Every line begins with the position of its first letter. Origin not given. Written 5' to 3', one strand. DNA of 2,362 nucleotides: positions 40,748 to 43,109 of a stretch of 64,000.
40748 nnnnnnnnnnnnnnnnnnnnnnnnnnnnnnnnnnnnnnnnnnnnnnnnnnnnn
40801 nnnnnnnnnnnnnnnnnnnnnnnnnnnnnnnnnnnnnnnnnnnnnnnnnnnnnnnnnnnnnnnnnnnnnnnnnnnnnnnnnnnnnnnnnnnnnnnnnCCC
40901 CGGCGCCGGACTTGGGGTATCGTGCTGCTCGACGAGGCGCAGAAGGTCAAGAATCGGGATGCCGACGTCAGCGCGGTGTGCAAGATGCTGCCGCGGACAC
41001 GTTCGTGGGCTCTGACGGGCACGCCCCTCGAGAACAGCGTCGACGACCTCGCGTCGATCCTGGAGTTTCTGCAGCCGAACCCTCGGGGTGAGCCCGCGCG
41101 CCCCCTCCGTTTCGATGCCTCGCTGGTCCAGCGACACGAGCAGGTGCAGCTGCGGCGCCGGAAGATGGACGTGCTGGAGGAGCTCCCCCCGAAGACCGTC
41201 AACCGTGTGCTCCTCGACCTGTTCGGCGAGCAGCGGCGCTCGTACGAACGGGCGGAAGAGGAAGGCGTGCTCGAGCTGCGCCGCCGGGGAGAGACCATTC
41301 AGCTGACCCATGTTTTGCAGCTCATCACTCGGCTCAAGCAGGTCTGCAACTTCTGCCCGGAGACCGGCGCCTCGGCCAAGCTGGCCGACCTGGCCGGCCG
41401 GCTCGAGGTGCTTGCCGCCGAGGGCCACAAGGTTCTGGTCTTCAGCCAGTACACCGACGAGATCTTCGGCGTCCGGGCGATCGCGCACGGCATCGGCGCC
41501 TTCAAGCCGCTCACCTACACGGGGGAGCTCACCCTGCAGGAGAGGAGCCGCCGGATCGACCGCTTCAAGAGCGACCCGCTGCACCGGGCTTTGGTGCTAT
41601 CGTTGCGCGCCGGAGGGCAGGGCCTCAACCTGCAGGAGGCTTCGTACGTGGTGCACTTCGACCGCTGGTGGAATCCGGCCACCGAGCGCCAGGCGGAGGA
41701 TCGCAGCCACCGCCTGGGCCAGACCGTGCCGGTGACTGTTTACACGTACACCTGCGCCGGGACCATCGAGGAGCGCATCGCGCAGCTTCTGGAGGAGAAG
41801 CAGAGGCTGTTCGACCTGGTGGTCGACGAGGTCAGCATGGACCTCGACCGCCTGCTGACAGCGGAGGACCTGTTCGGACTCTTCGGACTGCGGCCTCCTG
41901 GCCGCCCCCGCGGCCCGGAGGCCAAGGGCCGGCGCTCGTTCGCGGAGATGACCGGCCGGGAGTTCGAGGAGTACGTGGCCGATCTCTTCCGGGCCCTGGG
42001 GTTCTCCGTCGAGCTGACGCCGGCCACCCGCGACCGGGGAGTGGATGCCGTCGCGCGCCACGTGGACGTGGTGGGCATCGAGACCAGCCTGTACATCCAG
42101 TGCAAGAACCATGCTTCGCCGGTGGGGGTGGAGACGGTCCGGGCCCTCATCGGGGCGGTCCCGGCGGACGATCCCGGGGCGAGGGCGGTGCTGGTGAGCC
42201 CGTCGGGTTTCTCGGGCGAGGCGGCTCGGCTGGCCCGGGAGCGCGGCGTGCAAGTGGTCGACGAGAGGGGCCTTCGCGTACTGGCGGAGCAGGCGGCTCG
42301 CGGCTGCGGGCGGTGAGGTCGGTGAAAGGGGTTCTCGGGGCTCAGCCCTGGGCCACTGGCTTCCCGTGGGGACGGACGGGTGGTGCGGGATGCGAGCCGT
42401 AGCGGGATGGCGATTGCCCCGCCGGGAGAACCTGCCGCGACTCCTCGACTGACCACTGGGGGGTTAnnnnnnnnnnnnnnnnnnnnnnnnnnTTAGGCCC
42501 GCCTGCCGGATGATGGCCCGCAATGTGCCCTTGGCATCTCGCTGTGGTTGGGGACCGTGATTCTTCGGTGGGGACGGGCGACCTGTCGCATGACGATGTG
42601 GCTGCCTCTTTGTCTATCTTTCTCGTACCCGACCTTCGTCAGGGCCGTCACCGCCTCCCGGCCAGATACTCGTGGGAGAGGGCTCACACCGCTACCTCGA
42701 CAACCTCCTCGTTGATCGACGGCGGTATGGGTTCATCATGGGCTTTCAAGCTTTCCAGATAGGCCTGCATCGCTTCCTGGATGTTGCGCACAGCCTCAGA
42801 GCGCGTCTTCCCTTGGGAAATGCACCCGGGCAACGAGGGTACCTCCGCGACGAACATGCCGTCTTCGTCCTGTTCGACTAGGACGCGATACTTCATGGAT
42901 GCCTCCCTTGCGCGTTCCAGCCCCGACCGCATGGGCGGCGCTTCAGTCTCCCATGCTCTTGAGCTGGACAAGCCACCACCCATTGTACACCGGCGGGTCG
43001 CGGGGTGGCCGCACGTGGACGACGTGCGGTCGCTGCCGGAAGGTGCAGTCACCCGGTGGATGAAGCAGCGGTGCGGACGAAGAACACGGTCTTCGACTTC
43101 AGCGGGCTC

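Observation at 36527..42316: Uncharacterised five-gene cassette centred on a SNF2 helicase-Mrr nuclease fusion and a P-loop NTPase, in a defence-island context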

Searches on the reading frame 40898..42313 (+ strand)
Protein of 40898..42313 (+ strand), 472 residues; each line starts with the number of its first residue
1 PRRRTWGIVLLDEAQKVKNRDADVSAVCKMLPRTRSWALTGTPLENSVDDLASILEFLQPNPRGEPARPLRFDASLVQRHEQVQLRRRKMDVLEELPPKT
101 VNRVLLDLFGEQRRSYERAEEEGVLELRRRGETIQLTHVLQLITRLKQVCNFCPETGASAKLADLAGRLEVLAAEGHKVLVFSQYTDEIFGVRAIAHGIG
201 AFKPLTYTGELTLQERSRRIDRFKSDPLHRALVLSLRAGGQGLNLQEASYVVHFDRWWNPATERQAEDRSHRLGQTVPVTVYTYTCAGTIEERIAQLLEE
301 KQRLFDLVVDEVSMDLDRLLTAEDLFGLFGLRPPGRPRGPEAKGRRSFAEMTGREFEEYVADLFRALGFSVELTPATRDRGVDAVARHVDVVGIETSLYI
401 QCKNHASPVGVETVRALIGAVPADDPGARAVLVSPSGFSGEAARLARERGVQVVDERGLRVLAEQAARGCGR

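Call 5: search_protein_families(library=pfam, proteins=[window:40898-42313:+], max_evalue=0.1)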
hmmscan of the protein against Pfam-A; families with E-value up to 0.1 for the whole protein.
window:40898-42313:+ (472 aa): 6 families
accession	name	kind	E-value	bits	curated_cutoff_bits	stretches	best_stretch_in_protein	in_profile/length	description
PF04471.18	Mrr_cat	-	4.7e-24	85.2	21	1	349-459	2-111/115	Restriction endonuclease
PF00176.29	SNF2-rel_dom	-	2.6e-23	83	24.9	1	4-151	124-286/290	SNF2-related domain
PF00271.37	Helicase_C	-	7e-18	65.3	23.5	1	172-274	11-110/110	Helicase conserved C-terminal domain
PF22722.2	NA-iREase1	-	8.1e-05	23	27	1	356-449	1-91/106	NACHT-associated inactive Restriction Endonuclease 1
PF16203.11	ERCC3_RAD25_C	-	0.0023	17.7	27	1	174-255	58-132/248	ERCC3/RAD25/XPB C-terminal helicase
PF13380.12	CoA_binding_2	-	0.057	14.3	22.8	0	424-459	78-111/116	CoA binding domain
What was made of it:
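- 41411..41719 (+): Helicase_C lobe of E, containing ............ Pfam 7e-18: call 5.
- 41942..42274 (+): Mrr_cat PD-(D/E)xK nuclease domain of E. The motifs GVDAV ... IQCK are present. Pfam 85.2 bits against a cutoff of 21: call 5.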

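Call 6: search_protein_families(library=padloc, proteins=[window:40898-42313:+], max_evalue=0.1)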
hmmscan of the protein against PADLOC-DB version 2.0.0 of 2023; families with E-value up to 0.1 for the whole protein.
window:40898-42313:+ (472 aa): 36 families (the best 25 are shown)
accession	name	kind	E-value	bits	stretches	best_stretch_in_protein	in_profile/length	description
PDLC00631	ZorD1|ZorD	-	5.3e-54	181.4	2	81-461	665-1058/1071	"SWI2/SNF2 helicase, Mrr-like nuclease"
PDLC02845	DpdE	-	1.1e-47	160.6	1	3-309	955-1273/1293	DpdE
PDLC00633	ZorD1|ZorD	-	3.4e-47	159.1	1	6-309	562-885/908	"SWI2/SNF2 helicase, Mrr-like nuclease"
PDLC02842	DpdE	-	7.7e-47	157.6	1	4-313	824-1156/1176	DpdE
PDLC00632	ZorD1|ZorD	-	2.8e-46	156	2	83-306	830-1077/1101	"SWI2/SNF2 helicase, Mrr-like nuclease"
PDLC00629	ZorD1|ZorD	-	7.9e-46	154.5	1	5-283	626-923/1012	"SWI2/SNF2 helicase, Mrr-like nuclease"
PDLC02850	DpdE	-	3.6e-44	149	1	9-330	922-1261/1282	DpdE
PDLC02851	DpdE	-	1.1e-41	140.6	1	4-329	713-1054/1055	DpdE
PDLC00634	ZorD1|ZorD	-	1.7e-40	136.6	1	3-283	631-935/1208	"SWI2/SNF2 helicase, Mrr-like nuclease"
PDLC02849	DpdE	-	2.1e-39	133.3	1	9-312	517-836/857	DpdE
PDLC00628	ZorD1|ZorD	-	3.7e-32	109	2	73-284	726-942/1171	"SWI2/SNF2 helicase, Mrr-like nuclease"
PDLC02627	DrmD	-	1.7e-30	103.8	1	8-309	416-698/748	DrmD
PDLC02854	DpdE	-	4.4e-27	92.3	1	3-303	721-1056/1083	DpdE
PDLC00627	ZorD1|ZorD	-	1.6e-26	90.5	2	215-314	891-994/1006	"SWI2/SNF2 helicase, Mrr-like nuclease"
PDLC02852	DpdE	-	5e-20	69.1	1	9-307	580-855/905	DpdE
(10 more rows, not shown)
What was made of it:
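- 41942..42274 (+): PADLOC ZorD profile PDLC00631 is matched through its Mrr part: call 6.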

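Call 7: search_protein_families(library=ncbifam, proteins=[window:40898-42313:+], max_evalue=0.1)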
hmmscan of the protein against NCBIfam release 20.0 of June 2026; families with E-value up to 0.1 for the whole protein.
window:40898-42313:+ (472 aa): 7 families
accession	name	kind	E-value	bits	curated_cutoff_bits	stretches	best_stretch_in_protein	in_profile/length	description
NF058637.1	helic_SCO1167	equivalog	1.5e-59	202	1200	1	4-319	583-920/932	SCO1167/SCO6262 family helicase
NF053675.1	pilus_reg_Snf2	equivalog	5.2e-47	160.6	1100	1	5-311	698-1010/1029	pilus expression-regulating Snf2 family helicase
NF041790.1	anti-phage_ZorD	equivalog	3.1e-34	118.1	1500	1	3-282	723-1033/1035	type I Zorya anti-phage system protein ZorD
NF038318.1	DISARM_DrmD_b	equivalog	6.8e-10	37.7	950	1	221-309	481-567/868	DISARM system SNF2-like helicase DrmD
NF042964.1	phospholipD_antiphage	equivalog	2.7e-07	29.3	1100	1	179-301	686-818/895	phospholipase D-like domain-containing anti-phage protein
NF041062.1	DpdE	equivalog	1.7e-06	26.3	500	1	126-311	504-682/1048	protein DpdE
NF003426.0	PRK04914.1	equivalog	0.00023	19.5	576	1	175-305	493-623/959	RNA polymerase-associated protein RapA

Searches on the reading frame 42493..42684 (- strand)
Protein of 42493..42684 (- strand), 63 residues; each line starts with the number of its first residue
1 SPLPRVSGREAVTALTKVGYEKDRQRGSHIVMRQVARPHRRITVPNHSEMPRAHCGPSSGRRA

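Call 52: search_protein_families(library=pfam, proteins=[window:42493-42684:-], max_evalue=0.01)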
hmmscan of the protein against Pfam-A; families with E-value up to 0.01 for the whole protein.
window:42493-42684:- (63 aa): 1 family
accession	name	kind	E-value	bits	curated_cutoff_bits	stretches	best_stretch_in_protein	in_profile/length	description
PF07927.17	HicA_toxin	-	6.7e-11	42.6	27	1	8-52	1-46/58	HicA toxin of bacterial toxin-antitoxin,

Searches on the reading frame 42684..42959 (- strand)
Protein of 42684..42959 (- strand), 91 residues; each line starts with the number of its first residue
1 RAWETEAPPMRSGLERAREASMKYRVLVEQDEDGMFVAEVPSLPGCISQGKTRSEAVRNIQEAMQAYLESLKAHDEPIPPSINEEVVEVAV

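Call 52: search_protein_families(library=pfam, proteins=[window:42684-42959:-], max_evalue=0.01)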
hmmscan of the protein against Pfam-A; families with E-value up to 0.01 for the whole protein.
window:42684-42959:- (91 aa): 2 families
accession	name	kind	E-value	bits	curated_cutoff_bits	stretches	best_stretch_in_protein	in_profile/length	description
PF15919.11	HicB_lk_antitox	-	2e-11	44.5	27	1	24-81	1-58/123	HicB_like antitoxin of bacterial toxin-antitoxin system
PF21748.3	UPF0150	-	1e-06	29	27.3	1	31-68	16-53/64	UPF0150-like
